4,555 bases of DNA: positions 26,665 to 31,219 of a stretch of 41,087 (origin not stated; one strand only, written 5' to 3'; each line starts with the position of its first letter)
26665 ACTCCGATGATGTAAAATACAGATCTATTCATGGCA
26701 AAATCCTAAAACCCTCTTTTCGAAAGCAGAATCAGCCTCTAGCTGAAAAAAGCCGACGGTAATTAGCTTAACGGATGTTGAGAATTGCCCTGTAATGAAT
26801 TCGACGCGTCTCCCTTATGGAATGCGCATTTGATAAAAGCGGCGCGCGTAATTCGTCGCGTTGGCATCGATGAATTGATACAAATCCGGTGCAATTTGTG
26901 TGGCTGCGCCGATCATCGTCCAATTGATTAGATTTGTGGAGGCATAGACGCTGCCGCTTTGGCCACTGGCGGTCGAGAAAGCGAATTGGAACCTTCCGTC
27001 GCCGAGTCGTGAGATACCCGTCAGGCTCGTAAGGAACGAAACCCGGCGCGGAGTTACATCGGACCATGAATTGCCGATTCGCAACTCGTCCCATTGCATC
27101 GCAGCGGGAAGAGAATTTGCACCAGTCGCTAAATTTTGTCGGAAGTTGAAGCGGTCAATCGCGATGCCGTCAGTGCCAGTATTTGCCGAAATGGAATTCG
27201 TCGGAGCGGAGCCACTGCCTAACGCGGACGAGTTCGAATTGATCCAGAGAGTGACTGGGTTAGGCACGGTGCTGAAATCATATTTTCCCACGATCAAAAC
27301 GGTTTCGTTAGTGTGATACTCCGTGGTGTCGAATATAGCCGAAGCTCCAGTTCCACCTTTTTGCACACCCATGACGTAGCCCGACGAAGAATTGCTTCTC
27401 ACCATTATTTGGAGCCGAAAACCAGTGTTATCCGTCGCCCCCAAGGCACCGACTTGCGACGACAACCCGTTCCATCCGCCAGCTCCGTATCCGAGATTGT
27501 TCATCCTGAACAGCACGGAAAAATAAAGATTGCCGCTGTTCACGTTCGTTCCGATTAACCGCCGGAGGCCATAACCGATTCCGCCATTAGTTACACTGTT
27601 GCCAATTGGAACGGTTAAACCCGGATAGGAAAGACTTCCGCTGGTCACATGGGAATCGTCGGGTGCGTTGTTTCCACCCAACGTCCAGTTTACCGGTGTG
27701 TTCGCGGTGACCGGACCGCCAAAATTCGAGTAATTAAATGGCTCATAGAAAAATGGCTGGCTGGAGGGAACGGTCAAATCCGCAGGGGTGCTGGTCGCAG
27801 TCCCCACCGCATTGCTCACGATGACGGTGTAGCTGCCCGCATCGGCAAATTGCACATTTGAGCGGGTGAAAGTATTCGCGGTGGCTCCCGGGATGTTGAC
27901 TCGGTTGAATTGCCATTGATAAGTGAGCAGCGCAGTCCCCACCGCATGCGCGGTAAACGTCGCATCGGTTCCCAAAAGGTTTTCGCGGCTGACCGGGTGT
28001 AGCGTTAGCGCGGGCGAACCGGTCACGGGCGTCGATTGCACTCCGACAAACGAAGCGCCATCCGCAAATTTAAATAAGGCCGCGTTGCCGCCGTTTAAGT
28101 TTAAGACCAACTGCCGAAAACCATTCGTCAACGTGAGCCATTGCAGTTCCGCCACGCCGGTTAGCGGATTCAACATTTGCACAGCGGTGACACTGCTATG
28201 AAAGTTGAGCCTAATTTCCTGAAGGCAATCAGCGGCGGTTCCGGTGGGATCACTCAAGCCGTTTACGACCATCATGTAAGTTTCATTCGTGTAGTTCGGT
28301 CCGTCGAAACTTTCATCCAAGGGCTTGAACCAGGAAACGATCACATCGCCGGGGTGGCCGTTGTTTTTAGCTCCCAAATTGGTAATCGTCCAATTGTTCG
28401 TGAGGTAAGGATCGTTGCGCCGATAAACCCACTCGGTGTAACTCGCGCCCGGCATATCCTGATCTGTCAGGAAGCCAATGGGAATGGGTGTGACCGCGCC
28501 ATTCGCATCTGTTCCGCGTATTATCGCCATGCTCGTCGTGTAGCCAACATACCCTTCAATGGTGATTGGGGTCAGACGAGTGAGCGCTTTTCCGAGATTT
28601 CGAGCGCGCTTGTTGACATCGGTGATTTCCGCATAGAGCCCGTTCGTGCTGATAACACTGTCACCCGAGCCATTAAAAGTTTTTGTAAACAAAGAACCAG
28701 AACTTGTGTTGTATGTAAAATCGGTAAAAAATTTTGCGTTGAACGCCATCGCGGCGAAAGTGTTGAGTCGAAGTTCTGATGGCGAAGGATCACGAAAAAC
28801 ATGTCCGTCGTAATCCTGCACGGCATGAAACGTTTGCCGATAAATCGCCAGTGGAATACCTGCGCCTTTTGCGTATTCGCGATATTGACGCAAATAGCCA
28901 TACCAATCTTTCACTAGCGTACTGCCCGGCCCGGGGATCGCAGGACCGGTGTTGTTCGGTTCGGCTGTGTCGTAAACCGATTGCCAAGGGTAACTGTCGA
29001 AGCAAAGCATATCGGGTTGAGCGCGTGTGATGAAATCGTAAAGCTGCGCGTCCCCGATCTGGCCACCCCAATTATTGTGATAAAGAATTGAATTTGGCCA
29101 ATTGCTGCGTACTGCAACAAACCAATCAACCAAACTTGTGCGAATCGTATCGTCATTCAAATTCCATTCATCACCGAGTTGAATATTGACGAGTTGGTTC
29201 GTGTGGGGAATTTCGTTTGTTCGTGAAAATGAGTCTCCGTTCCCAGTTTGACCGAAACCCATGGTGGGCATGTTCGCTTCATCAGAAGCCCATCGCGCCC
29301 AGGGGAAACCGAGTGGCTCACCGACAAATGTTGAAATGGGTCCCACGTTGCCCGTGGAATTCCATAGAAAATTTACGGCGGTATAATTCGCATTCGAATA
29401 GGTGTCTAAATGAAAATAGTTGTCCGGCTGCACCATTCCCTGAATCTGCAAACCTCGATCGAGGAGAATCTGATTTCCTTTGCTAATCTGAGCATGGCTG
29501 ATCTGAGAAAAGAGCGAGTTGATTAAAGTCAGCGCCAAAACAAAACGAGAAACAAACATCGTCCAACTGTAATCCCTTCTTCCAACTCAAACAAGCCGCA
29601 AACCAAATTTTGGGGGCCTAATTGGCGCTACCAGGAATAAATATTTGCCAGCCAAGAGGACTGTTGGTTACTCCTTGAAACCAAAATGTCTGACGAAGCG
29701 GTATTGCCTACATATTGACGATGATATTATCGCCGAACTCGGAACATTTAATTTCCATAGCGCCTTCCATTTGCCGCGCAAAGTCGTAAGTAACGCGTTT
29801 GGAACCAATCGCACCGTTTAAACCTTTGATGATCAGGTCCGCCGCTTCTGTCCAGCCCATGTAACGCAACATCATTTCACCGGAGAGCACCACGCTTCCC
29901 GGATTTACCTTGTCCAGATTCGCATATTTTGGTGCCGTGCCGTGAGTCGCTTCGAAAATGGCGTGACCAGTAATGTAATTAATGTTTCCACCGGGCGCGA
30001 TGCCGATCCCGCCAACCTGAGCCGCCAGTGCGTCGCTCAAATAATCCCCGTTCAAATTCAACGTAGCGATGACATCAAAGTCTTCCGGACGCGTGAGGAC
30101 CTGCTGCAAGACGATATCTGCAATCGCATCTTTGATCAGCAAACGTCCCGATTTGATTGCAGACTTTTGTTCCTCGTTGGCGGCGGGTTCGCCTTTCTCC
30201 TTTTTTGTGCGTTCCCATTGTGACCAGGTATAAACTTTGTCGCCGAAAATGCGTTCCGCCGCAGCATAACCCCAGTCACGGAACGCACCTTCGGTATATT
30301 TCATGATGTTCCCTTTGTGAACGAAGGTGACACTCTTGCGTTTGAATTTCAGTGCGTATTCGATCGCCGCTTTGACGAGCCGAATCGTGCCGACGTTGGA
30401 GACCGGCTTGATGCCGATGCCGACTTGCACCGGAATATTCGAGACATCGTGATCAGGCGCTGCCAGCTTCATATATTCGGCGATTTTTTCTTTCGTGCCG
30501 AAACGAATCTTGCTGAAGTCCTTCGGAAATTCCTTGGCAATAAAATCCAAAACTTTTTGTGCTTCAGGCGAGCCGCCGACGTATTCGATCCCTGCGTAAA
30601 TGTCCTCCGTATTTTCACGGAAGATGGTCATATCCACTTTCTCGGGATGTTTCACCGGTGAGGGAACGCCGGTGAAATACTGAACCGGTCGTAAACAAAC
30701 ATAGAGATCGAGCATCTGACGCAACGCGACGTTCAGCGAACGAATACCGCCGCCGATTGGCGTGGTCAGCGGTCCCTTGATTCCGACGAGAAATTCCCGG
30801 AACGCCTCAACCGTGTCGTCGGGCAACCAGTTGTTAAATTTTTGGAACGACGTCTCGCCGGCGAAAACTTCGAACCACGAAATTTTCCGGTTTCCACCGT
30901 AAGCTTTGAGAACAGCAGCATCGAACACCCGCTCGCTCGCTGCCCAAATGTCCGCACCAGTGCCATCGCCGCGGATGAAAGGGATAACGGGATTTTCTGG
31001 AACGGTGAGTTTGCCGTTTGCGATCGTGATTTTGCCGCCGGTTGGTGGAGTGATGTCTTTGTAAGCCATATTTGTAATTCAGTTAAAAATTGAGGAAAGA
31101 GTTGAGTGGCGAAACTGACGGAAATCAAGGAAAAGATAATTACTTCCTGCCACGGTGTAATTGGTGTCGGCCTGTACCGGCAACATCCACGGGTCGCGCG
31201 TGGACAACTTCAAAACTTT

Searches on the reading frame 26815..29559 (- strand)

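Call 107: search_protein_families(library=pfam, proteins=[window:26815-29559:-], max_evalue=0.01)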
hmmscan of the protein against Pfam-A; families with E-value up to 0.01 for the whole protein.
window:26815-29559:- (914 aa): 3 families
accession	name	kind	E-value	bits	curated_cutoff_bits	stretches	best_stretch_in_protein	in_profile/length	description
PF13927.12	Ig_3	-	9.4e-07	29.7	30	1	516-583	2-78/78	Immunoglobulin domain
PF07679.22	I-set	-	5e-05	23.7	23.7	1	522-591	7-85/90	Immunoglobulin I-set domain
PF00047.31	ig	-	8.1e-05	23.3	21.8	1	528-590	6-79/81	Immunoglobulin domain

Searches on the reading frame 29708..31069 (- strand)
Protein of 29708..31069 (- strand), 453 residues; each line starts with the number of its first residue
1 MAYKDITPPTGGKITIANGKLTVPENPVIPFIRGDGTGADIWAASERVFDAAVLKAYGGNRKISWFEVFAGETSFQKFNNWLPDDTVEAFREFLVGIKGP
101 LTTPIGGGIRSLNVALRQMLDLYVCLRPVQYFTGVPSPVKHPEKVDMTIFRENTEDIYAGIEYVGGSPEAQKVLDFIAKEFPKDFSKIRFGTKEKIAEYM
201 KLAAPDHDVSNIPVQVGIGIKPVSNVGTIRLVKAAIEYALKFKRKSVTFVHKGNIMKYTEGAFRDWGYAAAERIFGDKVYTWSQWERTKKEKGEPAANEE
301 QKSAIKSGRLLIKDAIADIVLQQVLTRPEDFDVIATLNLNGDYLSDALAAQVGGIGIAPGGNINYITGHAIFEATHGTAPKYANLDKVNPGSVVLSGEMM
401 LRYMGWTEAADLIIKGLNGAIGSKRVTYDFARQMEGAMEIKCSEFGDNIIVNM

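Call 19: search_protein_families(library=pfam, proteins=[window:29708-31069:-], max_evalue=0.0001)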
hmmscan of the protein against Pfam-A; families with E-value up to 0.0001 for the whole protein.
window:29708-31069:- (453 aa): 1 family
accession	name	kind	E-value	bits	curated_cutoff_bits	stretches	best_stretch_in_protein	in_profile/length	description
PF00180.25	Iso_dh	-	2e-84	284.3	27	1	29-449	2-348/348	Isocitrate/isopropylmalate dehydrogenase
